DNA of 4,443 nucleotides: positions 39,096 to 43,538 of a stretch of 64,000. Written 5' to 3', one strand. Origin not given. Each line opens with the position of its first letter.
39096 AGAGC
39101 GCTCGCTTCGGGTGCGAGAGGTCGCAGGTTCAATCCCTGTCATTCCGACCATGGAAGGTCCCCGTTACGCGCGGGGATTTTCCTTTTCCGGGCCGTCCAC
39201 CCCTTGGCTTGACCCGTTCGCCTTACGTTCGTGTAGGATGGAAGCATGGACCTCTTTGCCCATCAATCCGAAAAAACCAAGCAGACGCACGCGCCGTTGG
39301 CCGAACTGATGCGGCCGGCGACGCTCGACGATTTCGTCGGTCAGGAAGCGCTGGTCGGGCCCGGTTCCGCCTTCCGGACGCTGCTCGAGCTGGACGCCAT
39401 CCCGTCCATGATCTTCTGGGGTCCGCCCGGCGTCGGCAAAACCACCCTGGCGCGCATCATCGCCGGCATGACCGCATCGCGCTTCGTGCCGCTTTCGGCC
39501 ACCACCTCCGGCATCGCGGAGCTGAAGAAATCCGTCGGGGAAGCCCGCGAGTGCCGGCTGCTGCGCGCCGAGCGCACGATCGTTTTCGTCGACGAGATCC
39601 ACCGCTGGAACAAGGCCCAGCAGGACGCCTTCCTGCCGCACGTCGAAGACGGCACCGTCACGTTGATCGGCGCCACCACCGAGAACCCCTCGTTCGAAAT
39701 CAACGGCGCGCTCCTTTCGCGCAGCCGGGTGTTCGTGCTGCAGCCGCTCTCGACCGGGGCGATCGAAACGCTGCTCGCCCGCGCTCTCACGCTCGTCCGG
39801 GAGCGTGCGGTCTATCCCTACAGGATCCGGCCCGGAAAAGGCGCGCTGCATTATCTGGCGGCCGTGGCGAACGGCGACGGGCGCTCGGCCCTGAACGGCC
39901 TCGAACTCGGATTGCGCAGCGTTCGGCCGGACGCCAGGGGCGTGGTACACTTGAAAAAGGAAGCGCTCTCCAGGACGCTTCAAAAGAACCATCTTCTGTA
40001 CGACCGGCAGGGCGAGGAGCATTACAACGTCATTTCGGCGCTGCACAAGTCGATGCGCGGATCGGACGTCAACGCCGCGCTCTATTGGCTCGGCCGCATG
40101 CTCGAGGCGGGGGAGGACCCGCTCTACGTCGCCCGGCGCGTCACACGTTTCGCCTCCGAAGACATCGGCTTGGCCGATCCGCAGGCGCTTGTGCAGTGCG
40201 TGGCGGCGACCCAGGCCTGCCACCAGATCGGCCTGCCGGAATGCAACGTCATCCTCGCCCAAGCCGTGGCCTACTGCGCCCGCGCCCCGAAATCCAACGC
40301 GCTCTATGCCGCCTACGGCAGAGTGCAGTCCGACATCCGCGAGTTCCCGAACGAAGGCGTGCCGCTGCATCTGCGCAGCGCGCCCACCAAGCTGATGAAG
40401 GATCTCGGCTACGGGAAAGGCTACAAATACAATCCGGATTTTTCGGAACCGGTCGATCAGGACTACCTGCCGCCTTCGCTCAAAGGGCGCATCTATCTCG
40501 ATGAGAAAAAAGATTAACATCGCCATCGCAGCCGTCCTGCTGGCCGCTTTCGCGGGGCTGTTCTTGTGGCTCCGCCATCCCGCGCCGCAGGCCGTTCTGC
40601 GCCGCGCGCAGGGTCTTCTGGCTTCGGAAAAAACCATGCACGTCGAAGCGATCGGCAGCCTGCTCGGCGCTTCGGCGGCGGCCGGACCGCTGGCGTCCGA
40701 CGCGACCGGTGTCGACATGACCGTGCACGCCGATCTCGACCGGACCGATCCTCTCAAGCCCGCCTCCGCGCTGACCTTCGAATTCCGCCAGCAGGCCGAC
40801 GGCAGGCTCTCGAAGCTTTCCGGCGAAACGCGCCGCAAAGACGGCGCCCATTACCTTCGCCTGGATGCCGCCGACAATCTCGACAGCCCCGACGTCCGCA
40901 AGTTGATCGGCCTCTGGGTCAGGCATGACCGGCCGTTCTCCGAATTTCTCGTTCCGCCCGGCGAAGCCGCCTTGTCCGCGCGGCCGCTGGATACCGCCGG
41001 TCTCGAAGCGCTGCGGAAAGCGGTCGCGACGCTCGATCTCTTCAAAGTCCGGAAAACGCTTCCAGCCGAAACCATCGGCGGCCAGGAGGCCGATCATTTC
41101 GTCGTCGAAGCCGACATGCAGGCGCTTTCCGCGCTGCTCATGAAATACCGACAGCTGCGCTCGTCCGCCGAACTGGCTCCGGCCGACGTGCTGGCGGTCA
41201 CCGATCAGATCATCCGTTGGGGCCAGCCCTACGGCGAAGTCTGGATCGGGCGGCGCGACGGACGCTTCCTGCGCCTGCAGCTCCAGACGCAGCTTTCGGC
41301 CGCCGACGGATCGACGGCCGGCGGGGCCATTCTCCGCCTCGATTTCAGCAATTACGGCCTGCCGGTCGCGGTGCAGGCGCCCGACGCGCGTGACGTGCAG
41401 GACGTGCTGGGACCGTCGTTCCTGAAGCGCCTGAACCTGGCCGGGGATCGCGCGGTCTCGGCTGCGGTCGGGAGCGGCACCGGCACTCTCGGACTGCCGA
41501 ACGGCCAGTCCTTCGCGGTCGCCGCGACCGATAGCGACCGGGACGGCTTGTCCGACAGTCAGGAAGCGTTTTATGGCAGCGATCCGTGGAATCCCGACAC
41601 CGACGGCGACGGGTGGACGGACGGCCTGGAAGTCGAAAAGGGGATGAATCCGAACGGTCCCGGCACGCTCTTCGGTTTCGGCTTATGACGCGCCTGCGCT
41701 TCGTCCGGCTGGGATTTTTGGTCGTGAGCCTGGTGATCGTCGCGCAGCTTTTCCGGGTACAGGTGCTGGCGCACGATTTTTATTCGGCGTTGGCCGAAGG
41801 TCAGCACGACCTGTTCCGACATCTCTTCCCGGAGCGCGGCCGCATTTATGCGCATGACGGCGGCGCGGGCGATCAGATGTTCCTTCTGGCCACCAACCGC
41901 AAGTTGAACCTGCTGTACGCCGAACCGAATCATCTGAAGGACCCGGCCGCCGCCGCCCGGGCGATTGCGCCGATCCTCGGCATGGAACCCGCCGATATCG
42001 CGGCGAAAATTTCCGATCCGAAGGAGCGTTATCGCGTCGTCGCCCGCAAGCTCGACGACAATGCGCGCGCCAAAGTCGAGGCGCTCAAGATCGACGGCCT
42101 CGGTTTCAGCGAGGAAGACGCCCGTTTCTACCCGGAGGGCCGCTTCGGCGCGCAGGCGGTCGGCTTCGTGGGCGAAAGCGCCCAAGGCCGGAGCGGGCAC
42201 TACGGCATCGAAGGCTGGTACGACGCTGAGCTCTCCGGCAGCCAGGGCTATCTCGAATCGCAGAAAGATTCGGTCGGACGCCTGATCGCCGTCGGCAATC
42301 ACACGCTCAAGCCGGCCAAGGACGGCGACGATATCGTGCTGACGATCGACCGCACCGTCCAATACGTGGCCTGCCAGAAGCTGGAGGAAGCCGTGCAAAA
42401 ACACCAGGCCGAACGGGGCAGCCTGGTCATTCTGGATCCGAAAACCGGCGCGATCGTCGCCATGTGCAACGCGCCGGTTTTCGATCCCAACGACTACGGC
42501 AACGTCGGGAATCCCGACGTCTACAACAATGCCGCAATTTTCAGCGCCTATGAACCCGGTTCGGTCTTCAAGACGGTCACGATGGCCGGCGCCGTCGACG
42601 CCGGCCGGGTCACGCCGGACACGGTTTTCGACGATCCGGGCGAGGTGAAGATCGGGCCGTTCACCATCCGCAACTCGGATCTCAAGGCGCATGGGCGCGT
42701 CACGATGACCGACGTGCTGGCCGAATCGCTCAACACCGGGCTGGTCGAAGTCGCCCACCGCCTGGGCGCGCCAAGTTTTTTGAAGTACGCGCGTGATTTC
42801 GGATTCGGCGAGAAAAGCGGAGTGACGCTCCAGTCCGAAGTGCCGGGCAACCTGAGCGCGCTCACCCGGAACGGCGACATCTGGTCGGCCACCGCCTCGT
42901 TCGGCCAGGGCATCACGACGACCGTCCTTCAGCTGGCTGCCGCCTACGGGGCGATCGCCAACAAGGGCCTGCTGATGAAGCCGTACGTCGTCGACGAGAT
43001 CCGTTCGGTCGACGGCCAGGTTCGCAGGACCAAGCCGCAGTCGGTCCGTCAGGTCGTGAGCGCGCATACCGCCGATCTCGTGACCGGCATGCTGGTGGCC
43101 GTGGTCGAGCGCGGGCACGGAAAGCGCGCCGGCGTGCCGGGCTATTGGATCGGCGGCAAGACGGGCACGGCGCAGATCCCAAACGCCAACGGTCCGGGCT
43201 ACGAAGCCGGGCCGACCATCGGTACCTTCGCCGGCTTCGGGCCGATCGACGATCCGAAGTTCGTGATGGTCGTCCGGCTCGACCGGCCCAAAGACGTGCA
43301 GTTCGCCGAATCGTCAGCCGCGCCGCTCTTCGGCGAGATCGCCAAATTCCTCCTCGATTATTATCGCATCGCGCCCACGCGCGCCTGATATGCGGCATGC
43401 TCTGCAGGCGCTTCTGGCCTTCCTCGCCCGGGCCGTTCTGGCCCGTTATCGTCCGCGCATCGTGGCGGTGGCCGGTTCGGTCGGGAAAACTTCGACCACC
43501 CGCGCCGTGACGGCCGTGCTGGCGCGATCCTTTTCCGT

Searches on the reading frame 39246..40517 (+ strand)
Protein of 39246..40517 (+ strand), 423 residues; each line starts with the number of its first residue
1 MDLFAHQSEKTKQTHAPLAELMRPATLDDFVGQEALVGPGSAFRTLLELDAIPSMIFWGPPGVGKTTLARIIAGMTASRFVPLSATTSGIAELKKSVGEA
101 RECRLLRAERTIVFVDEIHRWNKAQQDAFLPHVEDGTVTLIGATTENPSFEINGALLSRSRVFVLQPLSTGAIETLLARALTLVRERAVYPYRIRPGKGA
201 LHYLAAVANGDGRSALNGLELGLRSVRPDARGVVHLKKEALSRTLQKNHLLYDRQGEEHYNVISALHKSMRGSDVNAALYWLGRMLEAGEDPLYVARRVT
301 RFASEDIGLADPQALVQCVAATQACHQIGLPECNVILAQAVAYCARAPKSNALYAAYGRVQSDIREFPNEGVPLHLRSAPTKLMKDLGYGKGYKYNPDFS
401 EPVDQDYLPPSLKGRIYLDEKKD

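Call 10: search_protein_families(library=pfam, proteins=[window:39246-40517:+], max_evalue=0.01)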
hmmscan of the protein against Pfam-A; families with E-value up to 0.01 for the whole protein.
window:39246-40517:+ (423 aa): 15 families
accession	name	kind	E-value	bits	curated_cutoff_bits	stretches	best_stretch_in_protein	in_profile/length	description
PF12002.13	MgsA_C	-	3.1e-59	200.1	27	1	272-419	1-149/167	MgsA AAA+ ATPase C terminal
PF16193.11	AAA_assoc_2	-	2.3e-24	85.9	34.3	1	198-271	9-81/81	AAA C-terminal domain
PF00004.35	AAA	-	1.7e-14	54.8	21.2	1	55-163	1-126/131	ATPase family associated with various cellular activities (AAA)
PF05496.18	RuvB_N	-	1.1e-12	48.4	27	1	22-141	1-116/159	Holliday junction DNA helicase RuvB P-loop domain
PF07728.20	AAA_5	-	6.2e-06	26.7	22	1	55-144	2-101/139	AAA domain (dynein-related subfamily)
PF13173.12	AAA_14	-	6.8e-05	23.3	27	1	56-170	6-125/129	AAA domain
PF01078.27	Mg_chelatase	-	0.00017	21.5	20.3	0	54-76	24-46/207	Magnesium chelatase, subunit ChlI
PF07724.20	AAA_2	-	0.00019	22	27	1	52-139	3-105/166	AAA domain (Cdc48 subfamily)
PF00158.32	Sigma54_activat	-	0.0004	20.5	20.2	0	100-147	84-131/168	Sigma-54 interaction domain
PF13604.12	AAA_30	-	0.0012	19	27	1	56-151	22-132/191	AAA domain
PF20720.3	nSTAND3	-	0.0016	18.6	27.2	1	56-98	21-62/155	Novel STAND NTPase 3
PF13238.12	AAA_18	-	0.0054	17.6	29.4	0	58-133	4-69/128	AAA domain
PF07726.17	AAA_3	-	0.0058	17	27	0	57-146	4-99/131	ATPase family associated with various cellular activities (AAA)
PF00005.33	ABC_tran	-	0.0061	17.6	25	0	56-114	15-65/137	ABC transporter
PF13191.12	AAA_16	-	0.0085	17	32.6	0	53-73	25-45/167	AAA ATPase domain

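Call 17: find_encoding_contigs(protein=window:39246-40517:+, flank=10000, max_places=6)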
Protein window:39246-40517:+ (423 aa): no gene with exactly this product is on record in the collection.

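Call 38: find_homologous_proteins(query=window:39246-40517:+, max_evalue=1e-50)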
Query window:39246-40517:+ (423 aa): 8000 proteins with E <= 1e-50 among 8000 candidates; the best 120 are listed.
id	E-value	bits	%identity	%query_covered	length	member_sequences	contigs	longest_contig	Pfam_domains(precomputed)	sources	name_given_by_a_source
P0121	1.1e-281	952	100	100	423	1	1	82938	PF13173.13,PF16193.12,PF00004.36,PF05496.19,PF07728.21,PF12002.14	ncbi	-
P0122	1.3e-242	823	86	100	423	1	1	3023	PF13173.13,PF16193.12,PF00004.36,PF05496.19,PF07728.21,PF12002.14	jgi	-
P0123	2.4e-229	779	82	100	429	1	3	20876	PF13173.13,PF16193.12,PF00004.36,PF05496.19,PF07728.21,PF12002.14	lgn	-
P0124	6.9e-229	778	82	99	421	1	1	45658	PF13173.13,PF16193.12,PF07724.21,PF00004.36,PF05496.19,PF07728.21,PF12002.14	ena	-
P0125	9.0e-228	774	82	99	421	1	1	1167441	PF13173.13,PF16193.12,PF07724.21,PF00004.36,PF05496.19,PF07728.21,PF12002.14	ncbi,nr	ncbi:MAG: replication-associated recombination protein A [Patescibacteria group bacterium]|nr:MAG: r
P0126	3.3e-227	772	80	100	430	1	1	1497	PF13173.13,PF16193.12,PF00004.36,PF05496.19,PF07728.21,PF12002.14,PF13191.13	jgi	jgi:putative ATPase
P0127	8.6e-227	771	82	99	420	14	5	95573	PF13173.13,PF16193.12,PF07724.21,PF00004.36,PF05496.19,PF07728.21,PF12002.14,PF13191.13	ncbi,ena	ncbi:MAG: replication-associated recombination protein A [Patescibacteria group bacterium]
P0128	2.9e-225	766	80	99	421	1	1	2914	PF13173.13,PF16193.12,PF07724.21,PF00004.36,PF05496.19,PF07728.21,PF12002.14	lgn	-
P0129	4.0e-225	765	80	99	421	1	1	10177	PF13173.13,PF16193.12,PF07724.21,PF00004.36,PF05496.19,PF07728.21,PF12002.14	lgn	-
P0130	7.6e-225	764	80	99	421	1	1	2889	PF13173.13,PF16193.12,PF07724.21,PF00004.36,PF05496.19,PF07728.21,PF12002.14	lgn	-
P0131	9.4e-225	764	81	99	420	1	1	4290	PF13173.13,PF16193.12,PF00004.36,PF05496.19,PF07728.21,PF12002.14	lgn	-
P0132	1.0e-224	764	80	99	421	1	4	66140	PF13173.13,PF16193.12,PF07724.21,PF00004.36,PF05496.19,PF07728.21,PF12002.14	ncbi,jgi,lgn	jgi:putative ATPase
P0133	1.1e-224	764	81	99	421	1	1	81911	PF13173.13,PF16193.12,PF00004.36,PF05496.19,PF07728.21,PF12002.14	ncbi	-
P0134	2.3e-223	759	81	99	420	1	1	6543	PF13173.13,PF16193.12,PF07724.21,PF00004.36,PF05496.19,PF07728.21,PF12002.14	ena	-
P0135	3.6e-223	759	79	99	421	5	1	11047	PF13173.13,PF16193.12,PF07724.21,PF00004.36,PF05496.19,PF07728.21,PF12002.14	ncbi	-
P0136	6.6e-223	758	80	99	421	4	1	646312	PF13173.13,PF16193.12,PF07724.21,PF00004.36,PF05496.19,PF07728.21,PF12002.14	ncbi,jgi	ncbi:MAG: replication-associated recombination protein A [Patescibacteria group bacterium]|jgi:putat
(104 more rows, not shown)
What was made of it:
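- The 100% MgsA match P0121 sits on an 82.9-kb NCBI contig (call 38).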

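Call 39: find_encoding_contigs(protein=P0121, flank=10000, max_places=2)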
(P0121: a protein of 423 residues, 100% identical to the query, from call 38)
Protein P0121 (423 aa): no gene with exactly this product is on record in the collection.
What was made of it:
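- Tried and rejected: Two exact look-ups with the 100%-identical MgsA (window protein and P0121) returned nothing (calls 17, 39).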

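Call 40: find_encoding_contigs(protein=P0125, flank=10000, max_places=2)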
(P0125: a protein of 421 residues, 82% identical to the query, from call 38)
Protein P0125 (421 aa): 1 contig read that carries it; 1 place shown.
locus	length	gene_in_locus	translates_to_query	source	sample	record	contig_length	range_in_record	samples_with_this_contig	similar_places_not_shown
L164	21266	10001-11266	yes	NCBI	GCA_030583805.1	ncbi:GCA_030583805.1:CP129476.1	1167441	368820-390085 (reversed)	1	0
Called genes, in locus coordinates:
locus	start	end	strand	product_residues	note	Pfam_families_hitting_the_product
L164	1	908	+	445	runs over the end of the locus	PF22053:DUF6938 (weak)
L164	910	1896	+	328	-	-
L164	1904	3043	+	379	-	PF00989:PAS (weak), PF08448:PAS_4, PF13426:PAS_9 (weak), PF00512:HisKA, PF02518:HATPase_c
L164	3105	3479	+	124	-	PF00072:Response_reg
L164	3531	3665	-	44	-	-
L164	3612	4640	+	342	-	PF00437:T2SSE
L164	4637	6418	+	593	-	PF13620:CarboxypepD_reg (weak), PF17802:SpaA (faint)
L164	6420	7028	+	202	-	PF07963:N_methyl (weak)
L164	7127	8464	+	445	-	-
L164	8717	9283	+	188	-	PF13482:RNase_H_2, PF10108:DNA_pol_B_exo2 (faint)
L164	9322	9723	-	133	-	-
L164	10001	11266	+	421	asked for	PF05496:RuvB_N, PF07724:AAA_2 (faint), PF13173:AAA_14 (weak), PF00004:AAA, PF07728:AAA_5 (weak), PF16193:AAA_assoc_2, PF12002:MgsA_C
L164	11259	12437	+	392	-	PF18884:TSP3_bac (faint)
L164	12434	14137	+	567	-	PF03717:PBP_dimer, PF00905:Transpeptidase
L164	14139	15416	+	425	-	PF08245:Mur_ligase_M, PF02875:Mur_ligase_C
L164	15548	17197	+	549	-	PF00069:Pkinase, PF07714:PK_Tyr_Ser-Thr, PF01163:RIO1 (weak), PF01636:APH (faint), PF03109:ABC1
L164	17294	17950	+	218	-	-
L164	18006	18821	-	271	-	PF00300:His_Phos_1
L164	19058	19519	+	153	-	PF07681:DoxX, PF04173:DoxD (weak)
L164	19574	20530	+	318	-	PF01207:Dus, PF00977:His_biosynth (faint)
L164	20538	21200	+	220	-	PF02096:60KD_IMP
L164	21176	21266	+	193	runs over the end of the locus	PF01145:Band_7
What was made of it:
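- Its closest complete relative is 1.17 Mb (call 40).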

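Call 41: find_encoding_contigs(protein=P0136, flank=10000, max_places=2)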
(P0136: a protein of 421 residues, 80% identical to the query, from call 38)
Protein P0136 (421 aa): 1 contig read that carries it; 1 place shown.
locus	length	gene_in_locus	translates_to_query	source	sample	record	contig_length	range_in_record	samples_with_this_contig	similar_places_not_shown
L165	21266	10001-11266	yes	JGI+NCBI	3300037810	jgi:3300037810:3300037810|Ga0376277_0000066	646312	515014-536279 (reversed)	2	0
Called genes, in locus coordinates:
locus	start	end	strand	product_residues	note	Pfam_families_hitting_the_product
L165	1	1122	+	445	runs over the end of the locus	PF22053:DUF6938 (weak)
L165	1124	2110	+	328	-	-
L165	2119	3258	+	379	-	PF00989:PAS, PF08448:PAS_4 (weak), PF13426:PAS_9 (weak), PF00512:HisKA, PF02518:HATPase_c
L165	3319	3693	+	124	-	PF00072:Response_reg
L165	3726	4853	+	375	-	PF00437:T2SSE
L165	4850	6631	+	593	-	PF13620:CarboxypepD_reg (weak), PF17802:SpaA (faint)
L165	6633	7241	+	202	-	-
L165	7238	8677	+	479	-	-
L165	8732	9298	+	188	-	PF13482:RNase_H_2, PF10108:DNA_pol_B_exo2 (faint)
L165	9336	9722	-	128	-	-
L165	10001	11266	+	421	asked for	PF05496:RuvB_N, PF07724:AAA_2 (faint), PF13173:AAA_14 (weak), PF00004:AAA, PF07728:AAA_5 (weak), PF16193:AAA_assoc_2, PF12002:MgsA_C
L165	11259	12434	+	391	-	PF18884:TSP3_bac (faint)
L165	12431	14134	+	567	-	PF03717:PBP_dimer, PF00905:Transpeptidase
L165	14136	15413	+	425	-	PF08245:Mur_ligase_M, PF02875:Mur_ligase_C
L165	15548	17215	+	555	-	PF00069:Pkinase, PF01636:APH (faint), PF07714:PK_Tyr_Ser-Thr, PF03109:ABC1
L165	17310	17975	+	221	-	-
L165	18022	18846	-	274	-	PF00300:His_Phos_1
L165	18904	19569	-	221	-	-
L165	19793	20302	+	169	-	PF07681:DoxX, PF04173:DoxD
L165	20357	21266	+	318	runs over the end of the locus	PF01207:Dus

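Call 44: find_encoding_contigs(protein=P0122, flank=10000, max_places=2)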
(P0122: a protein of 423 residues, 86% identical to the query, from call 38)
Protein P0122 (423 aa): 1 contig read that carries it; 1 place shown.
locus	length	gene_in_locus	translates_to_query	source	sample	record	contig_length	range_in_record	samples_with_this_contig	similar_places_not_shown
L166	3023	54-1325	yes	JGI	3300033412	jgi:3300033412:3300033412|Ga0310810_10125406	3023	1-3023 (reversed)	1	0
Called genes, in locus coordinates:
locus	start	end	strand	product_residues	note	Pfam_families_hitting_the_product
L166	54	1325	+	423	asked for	PF05496:RuvB_N, PF13173:AAA_14 (weak), PF00004:AAA, PF07728:AAA_5 (weak), PF16193:AAA_assoc_2, PF12002:MgsA_C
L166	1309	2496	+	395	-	PF18884:TSP3_bac (faint)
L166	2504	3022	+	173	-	?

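Call 45: find_encoding_contigs(protein=P0123, flank=10000, max_places=3)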
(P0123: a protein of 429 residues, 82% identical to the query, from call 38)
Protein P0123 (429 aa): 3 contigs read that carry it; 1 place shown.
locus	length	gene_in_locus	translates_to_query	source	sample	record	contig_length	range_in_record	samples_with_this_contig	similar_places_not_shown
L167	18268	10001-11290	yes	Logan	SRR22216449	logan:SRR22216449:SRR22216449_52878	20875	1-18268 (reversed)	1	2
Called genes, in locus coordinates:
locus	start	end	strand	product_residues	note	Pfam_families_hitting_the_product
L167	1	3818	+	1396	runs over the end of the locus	-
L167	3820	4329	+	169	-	-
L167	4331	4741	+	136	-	-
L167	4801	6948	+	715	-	PF11104:PilM_2, PF06723:MreB_Mbl (faint), PF14450:FtsA, PF04865:Baseplate_J (weak)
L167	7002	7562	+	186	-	PF07963:N_methyl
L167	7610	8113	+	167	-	PF07963:N_methyl (weak)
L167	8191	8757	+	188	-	PF13482:RNase_H_2, PF10108:DNA_pol_B_exo2 (weak)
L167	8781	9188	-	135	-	-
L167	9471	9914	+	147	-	-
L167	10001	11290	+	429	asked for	PF05496:RuvB_N, PF07728:AAA_5 (weak), PF13173:AAA_14 (weak), PF00004:AAA, PF16193:AAA_assoc_2, PF12002:MgsA_C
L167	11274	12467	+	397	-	PF18884:TSP3_bac (faint)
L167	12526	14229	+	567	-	PF03717:PBP_dimer, PF00905:Transpeptidase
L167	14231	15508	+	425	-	PF08245:Mur_ligase_M, PF02875:Mur_ligase_C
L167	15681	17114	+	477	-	PF00069:Pkinase, PF01636:APH (faint), PF07714:PK_Tyr_Ser-Thr, PF03109:ABC1 (weak)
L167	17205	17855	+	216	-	-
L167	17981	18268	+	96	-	?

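Call 46: find_encoding_contigs(protein=P0133, flank=10000, max_places=2)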
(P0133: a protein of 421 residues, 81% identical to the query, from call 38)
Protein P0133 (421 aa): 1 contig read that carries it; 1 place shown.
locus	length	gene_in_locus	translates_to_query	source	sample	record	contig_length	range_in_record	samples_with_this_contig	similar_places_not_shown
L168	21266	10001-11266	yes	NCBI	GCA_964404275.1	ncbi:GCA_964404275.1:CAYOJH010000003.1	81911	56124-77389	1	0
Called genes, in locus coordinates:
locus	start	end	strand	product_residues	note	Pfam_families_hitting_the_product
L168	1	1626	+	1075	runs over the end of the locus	PF00912:Transgly, PF00905:Transpeptidase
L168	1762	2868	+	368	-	PF01663:Phosphodiest, PF01676:Metalloenzyme (weak)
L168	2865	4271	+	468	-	PF22053:DUF6938 (weak)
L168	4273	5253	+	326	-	-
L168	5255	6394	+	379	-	PF00989:PAS, PF08448:PAS_4, PF13426:PAS_9 (faint), PF00512:HisKA, PF02518:HATPase_c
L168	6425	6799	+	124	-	PF00072:Response_reg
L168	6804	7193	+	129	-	PF00072:Response_reg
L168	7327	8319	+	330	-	PF00437:T2SSE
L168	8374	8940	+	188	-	PF13482:RNase_H_2, PF10108:DNA_pol_B_exo2 (weak)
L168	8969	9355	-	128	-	-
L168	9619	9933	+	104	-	-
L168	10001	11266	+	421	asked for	PF05496:RuvB_N, PF13173:AAA_14 (weak), PF00004:AAA, PF07728:AAA_5 (weak), PF16193:AAA_assoc_2, PF12002:MgsA_C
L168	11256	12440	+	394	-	PF18884:TSP3_bac (faint)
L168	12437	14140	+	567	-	PF03717:PBP_dimer, PF00905:Transpeptidase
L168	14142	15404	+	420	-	PF08245:Mur_ligase_M, PF02875:Mur_ligase_C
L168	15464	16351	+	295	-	PF00069:Pkinase, PF07714:PK_Tyr_Ser-Thr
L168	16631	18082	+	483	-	PF00069:Pkinase, PF01636:APH (faint), PF07714:PK_Tyr_Ser-Thr, PF03109:ABC1 (weak)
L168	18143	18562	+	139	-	-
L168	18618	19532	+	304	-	PF13191:AAA_16 (faint), PF00004:AAA, PF17871:AAA_lid_9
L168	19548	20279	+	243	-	-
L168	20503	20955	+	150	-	PF04173:DoxD (faint), PF07681:DoxX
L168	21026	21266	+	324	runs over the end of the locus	PF03924:CHASE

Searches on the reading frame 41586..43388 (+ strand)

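Call 14: search_protein_families(library=pfam, proteins=[window:41586-43388:+], max_evalue=0.001)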
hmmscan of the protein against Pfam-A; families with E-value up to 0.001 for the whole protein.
window:41586-43388:+ (600 aa): 2 families
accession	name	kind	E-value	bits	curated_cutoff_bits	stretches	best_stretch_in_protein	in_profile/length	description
PF00905.27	Transpeptidase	-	2.1e-71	241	22.1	1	278-586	1-298/299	Penicillin binding protein transpeptidase domain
PF03717.20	PBP_dimer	-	6.1e-13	50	24.4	1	82-235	4-177/180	Penicillin-binding Protein dimerisation domain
